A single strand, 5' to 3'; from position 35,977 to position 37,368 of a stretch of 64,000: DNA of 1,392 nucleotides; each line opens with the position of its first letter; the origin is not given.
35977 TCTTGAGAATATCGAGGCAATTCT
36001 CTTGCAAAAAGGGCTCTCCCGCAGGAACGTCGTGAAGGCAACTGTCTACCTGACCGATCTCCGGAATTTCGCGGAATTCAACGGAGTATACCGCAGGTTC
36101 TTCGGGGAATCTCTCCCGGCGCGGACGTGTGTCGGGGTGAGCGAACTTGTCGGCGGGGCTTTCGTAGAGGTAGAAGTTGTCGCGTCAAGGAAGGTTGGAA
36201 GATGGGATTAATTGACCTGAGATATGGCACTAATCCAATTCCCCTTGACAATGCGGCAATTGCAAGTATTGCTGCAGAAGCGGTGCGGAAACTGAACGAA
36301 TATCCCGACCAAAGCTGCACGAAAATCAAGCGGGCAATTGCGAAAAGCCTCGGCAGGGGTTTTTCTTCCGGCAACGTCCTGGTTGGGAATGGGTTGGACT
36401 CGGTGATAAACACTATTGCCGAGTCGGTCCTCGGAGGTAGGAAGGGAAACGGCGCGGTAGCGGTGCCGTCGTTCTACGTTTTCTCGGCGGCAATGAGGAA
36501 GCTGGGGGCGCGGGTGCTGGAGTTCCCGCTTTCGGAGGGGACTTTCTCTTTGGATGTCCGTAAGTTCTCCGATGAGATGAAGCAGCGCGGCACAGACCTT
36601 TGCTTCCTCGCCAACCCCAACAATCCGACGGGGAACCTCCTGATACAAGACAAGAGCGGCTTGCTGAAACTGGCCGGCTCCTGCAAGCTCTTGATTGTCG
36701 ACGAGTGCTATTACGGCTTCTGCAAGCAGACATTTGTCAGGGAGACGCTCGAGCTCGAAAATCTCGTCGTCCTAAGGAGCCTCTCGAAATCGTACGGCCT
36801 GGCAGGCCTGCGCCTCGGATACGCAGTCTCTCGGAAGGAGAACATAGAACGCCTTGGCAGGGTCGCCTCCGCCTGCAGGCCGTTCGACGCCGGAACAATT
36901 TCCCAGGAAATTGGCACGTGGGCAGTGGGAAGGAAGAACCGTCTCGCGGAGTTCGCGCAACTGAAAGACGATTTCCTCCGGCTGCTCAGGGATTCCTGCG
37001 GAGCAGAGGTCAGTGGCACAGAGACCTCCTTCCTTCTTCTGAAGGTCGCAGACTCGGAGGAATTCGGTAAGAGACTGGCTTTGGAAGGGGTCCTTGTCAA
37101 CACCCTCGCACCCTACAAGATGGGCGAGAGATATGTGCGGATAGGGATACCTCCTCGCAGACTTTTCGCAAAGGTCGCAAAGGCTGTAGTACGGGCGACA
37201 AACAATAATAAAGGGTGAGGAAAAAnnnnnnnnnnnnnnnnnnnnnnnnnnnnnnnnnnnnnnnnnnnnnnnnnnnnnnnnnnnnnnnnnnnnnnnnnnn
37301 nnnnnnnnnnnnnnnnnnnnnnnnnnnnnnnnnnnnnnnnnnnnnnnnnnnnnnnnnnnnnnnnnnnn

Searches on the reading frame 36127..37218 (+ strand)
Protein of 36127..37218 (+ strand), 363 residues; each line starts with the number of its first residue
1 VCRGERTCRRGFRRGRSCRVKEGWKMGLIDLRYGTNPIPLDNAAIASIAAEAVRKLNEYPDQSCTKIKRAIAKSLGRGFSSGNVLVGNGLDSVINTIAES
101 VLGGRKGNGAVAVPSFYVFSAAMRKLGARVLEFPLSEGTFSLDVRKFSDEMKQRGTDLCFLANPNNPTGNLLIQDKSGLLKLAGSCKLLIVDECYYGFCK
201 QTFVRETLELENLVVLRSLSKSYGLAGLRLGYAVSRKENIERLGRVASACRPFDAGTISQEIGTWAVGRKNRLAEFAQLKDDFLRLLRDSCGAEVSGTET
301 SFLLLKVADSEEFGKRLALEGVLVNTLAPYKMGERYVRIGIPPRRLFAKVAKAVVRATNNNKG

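Call 77: search_protein_families(library=pfam, proteins=[window:36127-37218:+], max_evalue=0.00001)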
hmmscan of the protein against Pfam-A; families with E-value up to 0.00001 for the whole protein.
window:36127-37218:+ (363 aa): 1 family
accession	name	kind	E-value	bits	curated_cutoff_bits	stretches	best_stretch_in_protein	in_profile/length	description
PF00155.27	Aminotran_1_2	-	6.5e-28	98.4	19.7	1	31-341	11-346/361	Aminotransferase class I and II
